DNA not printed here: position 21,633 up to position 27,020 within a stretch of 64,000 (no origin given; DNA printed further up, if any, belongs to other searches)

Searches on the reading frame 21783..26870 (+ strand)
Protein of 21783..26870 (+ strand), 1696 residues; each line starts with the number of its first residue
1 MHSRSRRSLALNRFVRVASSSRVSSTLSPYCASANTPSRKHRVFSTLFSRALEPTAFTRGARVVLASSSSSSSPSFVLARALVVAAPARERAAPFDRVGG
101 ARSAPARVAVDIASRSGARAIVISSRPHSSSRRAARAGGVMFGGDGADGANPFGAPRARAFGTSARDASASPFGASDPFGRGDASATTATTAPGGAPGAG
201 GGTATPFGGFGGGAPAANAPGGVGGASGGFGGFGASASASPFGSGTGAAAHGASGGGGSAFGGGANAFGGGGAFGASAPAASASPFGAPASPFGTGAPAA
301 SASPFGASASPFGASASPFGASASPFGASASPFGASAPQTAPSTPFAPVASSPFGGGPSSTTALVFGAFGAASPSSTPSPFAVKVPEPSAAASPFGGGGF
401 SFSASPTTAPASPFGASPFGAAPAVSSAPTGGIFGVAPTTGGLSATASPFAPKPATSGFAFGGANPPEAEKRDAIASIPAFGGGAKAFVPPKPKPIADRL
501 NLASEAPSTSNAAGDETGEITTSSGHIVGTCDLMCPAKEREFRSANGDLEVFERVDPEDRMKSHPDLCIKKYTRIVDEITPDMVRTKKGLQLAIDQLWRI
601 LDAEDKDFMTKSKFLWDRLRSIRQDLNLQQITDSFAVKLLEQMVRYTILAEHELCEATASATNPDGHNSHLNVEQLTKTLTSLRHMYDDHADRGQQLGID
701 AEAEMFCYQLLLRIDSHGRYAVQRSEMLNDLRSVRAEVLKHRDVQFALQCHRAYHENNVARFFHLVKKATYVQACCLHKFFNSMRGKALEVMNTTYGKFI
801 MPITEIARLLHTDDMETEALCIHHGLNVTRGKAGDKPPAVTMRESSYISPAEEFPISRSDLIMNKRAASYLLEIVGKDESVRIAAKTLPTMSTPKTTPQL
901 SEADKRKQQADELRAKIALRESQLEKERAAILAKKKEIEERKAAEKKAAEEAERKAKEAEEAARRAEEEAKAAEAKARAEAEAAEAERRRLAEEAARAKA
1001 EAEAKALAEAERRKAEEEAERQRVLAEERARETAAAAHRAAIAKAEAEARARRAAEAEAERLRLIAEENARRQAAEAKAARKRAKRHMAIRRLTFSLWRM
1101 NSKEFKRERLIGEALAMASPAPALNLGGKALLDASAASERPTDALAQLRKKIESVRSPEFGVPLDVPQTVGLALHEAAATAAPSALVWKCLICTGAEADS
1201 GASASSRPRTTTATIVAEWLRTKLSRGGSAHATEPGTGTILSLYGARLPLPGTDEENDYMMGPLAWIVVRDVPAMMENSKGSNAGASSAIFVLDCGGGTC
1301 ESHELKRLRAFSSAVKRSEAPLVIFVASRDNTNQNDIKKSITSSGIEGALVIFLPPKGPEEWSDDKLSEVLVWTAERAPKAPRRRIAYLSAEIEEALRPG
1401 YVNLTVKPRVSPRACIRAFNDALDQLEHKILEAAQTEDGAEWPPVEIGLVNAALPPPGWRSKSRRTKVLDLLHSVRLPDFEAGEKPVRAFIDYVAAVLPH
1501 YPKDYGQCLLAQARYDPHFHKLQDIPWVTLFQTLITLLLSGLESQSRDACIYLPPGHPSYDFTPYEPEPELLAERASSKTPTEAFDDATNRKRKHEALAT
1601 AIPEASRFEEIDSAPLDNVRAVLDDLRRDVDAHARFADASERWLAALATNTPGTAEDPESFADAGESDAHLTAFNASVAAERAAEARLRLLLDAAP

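Call 50: search_protein_families(library=pfam, proteins=[window:21783-26870:+], max_evalue=0.001)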
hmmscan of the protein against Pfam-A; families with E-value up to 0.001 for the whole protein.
window:21783-26870:+ (1696 aa): 1 family
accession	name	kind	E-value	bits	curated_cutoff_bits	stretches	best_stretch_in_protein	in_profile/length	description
PF03399.22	SAC3_GANP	-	6.1e-77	259.3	27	1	534-829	1-288/289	SAC3/GANP family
